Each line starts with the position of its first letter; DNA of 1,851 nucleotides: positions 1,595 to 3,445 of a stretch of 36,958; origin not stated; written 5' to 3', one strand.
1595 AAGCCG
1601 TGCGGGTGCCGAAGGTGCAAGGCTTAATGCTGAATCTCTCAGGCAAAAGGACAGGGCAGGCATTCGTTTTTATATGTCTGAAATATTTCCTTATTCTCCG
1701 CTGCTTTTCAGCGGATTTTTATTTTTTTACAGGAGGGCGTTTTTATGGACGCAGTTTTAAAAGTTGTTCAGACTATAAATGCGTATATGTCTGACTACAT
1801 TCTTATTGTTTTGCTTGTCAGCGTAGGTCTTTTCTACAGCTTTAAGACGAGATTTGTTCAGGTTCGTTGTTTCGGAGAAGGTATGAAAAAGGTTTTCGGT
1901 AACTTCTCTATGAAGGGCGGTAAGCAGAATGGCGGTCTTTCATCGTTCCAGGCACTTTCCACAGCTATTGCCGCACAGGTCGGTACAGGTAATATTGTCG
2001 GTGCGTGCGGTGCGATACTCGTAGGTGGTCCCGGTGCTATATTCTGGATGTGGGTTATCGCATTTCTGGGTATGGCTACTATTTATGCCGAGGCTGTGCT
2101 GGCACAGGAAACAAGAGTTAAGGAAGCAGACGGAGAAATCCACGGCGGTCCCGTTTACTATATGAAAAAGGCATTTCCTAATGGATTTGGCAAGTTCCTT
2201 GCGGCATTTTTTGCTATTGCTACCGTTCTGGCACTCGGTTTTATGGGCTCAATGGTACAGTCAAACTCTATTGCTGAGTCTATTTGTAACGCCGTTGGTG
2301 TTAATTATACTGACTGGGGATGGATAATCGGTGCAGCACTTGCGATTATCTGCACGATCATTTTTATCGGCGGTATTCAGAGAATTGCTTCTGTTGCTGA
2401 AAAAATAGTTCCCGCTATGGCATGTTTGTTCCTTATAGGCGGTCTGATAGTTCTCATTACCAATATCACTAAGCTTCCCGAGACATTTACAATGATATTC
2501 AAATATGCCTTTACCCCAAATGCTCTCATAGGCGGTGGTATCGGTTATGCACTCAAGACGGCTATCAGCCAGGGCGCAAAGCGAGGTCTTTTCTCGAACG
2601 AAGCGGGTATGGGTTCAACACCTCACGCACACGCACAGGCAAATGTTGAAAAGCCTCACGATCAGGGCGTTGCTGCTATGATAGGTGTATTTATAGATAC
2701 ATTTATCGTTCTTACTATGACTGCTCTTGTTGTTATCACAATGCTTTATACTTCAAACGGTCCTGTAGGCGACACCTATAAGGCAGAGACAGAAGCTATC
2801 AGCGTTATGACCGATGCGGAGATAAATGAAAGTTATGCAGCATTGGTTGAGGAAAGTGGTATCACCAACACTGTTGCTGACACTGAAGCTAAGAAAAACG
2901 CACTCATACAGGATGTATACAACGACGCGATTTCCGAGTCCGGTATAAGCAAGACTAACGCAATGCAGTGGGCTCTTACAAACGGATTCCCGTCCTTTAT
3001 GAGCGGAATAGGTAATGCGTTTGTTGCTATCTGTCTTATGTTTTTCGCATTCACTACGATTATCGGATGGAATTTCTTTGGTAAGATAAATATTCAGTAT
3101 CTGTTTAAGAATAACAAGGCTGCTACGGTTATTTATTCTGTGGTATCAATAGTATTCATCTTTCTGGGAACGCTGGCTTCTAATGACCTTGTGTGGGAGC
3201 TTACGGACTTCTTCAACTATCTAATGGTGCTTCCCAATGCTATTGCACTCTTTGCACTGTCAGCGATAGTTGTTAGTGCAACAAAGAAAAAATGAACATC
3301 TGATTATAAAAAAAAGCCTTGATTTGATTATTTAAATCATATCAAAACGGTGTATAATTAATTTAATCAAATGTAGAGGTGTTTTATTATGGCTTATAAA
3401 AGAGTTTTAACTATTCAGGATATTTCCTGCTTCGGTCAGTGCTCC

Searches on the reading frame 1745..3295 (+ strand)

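Call 5: search_protein_families(library=pfam, proteins=[window:1745-3295:+], max_evalue=0.001)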
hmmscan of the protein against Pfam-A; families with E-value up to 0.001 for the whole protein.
window:1745-3295:+ (516 aa): 1 family
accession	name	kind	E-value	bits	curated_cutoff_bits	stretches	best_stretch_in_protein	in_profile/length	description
PF01235.23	Na_Ala_symp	-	9e-123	410.9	24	1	60-514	8-377/392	Sodium:alanine symporter family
